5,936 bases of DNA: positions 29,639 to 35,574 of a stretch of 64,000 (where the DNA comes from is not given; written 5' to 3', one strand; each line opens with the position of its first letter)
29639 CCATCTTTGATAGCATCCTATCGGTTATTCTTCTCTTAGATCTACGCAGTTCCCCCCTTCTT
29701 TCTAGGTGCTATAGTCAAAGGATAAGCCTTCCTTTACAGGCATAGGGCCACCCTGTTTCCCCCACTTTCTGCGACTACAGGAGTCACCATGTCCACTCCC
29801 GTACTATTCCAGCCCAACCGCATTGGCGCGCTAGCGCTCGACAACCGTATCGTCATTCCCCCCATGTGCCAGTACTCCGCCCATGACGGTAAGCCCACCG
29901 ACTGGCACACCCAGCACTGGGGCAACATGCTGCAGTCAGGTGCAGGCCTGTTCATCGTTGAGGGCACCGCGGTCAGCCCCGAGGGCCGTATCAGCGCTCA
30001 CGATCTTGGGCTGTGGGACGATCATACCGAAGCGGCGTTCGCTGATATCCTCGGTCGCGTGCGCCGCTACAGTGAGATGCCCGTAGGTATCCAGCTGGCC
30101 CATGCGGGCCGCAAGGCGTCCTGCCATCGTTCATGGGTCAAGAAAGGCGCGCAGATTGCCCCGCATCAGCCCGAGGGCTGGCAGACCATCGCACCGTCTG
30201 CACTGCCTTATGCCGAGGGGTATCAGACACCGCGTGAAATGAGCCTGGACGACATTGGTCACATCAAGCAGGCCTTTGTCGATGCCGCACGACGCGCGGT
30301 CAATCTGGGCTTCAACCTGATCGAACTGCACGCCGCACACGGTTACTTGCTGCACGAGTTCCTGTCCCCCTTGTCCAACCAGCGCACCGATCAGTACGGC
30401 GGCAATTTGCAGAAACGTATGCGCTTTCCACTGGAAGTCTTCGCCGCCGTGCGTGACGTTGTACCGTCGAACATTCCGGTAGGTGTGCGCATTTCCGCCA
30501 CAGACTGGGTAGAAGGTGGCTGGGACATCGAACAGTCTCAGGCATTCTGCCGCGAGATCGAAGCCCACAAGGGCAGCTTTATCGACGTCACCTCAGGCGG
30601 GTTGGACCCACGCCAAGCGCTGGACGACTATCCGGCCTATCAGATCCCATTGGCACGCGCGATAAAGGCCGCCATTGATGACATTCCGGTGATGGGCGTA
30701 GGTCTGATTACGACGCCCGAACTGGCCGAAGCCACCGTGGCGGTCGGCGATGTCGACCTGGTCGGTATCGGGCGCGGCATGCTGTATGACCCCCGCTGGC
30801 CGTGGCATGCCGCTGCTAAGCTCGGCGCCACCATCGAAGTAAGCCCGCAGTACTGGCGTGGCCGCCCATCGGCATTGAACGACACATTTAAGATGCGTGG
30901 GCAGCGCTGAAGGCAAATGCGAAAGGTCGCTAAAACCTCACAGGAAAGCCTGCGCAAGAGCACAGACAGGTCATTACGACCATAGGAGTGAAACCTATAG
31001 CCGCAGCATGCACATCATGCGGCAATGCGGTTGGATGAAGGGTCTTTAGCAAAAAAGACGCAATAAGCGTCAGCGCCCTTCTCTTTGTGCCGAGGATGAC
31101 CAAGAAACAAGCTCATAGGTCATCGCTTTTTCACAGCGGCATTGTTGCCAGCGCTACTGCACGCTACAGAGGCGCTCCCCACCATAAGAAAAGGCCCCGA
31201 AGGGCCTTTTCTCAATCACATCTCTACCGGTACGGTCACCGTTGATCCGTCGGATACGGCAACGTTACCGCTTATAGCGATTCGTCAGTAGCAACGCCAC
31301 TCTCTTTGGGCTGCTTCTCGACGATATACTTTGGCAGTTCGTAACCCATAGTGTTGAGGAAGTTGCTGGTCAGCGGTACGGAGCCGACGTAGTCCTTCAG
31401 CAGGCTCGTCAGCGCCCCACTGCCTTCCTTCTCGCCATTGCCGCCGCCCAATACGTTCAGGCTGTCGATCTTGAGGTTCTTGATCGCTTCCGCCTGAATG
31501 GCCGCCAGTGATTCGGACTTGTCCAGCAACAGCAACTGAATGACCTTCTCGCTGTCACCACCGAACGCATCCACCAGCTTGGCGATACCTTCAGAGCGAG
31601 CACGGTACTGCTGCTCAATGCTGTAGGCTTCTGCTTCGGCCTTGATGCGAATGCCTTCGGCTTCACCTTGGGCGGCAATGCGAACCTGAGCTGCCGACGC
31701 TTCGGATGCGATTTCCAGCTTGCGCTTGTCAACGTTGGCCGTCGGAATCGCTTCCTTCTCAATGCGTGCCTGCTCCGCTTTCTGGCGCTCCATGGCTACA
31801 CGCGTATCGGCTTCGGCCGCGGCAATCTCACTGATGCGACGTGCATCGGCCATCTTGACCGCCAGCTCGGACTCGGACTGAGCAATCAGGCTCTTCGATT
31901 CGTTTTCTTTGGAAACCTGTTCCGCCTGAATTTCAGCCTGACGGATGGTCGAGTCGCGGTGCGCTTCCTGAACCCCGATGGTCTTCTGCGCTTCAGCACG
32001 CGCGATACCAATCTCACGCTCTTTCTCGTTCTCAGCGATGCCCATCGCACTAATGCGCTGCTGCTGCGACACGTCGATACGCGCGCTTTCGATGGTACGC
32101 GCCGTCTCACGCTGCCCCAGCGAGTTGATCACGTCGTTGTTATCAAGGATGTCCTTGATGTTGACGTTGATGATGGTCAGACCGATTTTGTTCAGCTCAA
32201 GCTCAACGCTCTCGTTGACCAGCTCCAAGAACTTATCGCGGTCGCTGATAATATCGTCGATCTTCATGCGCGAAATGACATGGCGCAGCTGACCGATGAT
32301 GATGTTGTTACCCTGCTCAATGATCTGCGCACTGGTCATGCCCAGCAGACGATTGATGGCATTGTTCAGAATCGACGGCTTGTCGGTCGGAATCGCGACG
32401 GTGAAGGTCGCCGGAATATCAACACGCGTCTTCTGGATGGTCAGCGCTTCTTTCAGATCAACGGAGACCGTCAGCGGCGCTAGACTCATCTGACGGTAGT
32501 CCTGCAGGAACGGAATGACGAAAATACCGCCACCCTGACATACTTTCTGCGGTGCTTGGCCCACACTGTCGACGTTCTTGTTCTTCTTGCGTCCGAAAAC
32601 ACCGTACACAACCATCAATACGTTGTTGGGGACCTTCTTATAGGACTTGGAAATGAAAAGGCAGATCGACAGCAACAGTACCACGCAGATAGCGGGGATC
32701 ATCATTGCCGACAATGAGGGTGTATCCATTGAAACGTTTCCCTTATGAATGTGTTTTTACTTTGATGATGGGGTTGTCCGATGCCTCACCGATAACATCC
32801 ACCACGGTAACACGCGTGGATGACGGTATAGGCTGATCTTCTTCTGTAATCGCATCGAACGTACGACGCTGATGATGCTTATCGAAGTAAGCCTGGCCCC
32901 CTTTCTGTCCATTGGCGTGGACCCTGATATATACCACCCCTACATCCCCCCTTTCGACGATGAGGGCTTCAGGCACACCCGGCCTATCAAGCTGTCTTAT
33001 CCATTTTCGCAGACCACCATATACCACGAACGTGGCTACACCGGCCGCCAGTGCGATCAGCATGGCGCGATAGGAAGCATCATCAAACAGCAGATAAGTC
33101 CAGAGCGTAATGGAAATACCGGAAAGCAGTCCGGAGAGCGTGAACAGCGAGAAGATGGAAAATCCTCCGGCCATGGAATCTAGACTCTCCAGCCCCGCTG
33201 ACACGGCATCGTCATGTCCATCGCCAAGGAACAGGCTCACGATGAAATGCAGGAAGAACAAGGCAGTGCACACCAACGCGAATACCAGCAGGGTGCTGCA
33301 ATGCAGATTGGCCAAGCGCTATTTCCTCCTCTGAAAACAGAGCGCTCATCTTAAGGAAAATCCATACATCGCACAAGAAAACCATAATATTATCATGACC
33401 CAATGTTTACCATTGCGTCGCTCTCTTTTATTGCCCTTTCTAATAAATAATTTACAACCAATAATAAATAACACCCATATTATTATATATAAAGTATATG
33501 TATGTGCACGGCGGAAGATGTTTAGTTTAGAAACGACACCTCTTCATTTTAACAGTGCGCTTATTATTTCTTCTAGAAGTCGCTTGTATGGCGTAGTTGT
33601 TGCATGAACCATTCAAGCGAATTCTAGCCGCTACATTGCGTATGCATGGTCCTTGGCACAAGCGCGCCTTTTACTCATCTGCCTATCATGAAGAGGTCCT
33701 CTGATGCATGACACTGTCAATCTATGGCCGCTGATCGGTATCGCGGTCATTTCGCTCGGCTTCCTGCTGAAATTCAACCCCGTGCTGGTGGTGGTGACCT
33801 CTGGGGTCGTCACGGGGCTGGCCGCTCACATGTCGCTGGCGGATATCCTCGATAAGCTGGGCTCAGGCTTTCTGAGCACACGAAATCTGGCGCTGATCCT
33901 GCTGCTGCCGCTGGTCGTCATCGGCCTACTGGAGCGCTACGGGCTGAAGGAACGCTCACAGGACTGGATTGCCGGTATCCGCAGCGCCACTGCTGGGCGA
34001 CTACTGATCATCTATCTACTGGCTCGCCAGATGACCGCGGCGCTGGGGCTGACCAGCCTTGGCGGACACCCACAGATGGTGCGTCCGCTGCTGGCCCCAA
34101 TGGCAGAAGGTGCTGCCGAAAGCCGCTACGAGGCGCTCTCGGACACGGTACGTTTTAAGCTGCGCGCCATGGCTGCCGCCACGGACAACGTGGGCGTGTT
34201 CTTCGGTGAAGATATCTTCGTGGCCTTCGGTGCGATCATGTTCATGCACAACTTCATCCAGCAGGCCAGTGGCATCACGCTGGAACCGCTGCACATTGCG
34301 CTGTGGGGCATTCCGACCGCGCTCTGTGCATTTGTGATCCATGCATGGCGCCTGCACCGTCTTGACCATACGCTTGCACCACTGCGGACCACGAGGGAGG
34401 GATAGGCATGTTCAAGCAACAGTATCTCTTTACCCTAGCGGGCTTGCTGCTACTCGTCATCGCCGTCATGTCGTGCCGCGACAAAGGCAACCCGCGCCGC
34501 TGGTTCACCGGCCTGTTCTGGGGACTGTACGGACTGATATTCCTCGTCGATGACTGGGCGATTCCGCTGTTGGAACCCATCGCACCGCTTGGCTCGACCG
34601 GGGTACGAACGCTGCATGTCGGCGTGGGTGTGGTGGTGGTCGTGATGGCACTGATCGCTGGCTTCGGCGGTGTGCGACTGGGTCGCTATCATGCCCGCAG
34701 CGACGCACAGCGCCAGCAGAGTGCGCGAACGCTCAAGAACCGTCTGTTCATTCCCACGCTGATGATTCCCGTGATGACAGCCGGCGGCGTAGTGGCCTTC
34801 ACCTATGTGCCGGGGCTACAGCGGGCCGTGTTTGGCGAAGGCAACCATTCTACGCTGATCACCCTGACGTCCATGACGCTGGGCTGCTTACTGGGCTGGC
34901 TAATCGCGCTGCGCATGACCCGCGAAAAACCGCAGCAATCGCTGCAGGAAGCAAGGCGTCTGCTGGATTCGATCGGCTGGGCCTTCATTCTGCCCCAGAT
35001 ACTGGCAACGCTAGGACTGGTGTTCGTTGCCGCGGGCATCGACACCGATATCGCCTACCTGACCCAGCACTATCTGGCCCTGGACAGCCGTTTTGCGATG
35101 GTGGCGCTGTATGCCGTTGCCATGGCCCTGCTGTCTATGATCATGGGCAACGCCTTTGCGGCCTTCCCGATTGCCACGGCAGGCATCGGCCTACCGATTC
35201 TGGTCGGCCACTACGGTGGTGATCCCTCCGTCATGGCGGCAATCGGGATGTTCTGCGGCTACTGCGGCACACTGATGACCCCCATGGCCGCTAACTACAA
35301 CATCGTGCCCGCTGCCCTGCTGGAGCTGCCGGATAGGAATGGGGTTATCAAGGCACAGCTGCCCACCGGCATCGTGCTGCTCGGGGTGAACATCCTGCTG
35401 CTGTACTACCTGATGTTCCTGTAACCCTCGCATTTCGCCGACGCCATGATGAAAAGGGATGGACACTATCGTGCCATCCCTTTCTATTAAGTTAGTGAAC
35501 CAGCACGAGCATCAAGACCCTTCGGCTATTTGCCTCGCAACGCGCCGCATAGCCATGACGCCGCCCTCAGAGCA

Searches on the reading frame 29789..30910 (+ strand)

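Call 62: search_protein_families(library=pfam, proteins=[window:29789-30910:+], max_evalue=0.00001)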
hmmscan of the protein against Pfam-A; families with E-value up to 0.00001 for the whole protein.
window:29789-30910:+ (373 aa): 1 family
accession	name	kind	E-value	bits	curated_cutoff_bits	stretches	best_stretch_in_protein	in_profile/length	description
PF00724.26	Oxidored_FMN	-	1.8e-65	221.9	27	1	6-343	2-337/342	NADH:flavin oxidoreductase / NADH oxidase family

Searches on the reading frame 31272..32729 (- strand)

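Call 35: search_protein_families(library=pfam, proteins=[window:31272-32729:-], max_evalue=0.001)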
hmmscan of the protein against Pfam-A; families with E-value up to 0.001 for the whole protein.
window:31272-32729:- (485 aa): 1 family
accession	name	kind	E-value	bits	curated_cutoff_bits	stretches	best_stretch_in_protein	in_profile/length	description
PF01145.31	Band_7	-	7.5e-26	91.7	23.6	1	32-224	2-175/176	SPFH domain / Band 7 family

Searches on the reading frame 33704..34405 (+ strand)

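Call 35: search_protein_families(library=pfam, proteins=[window:33704-34405:+], max_evalue=0.001)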
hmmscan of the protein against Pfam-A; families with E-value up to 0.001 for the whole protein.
window:33704-34405:+ (233 aa): 1 family
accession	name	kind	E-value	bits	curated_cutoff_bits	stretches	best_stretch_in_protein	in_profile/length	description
PF06149.18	DUF969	-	2.2e-86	289.3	32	1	8-224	2-215/216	Protein of unknown function (DUF969)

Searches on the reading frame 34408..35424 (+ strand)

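Call 35: search_protein_families(library=pfam, proteins=[window:34408-35424:+], max_evalue=0.001)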
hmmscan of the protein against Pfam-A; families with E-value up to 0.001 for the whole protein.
window:34408-35424:+ (338 aa): 1 family
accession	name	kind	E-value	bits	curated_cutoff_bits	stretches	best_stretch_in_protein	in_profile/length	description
PF06166.18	DUF979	-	4.9e-108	361.5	26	1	6-337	2-307/307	Protein of unknown function (DUF979)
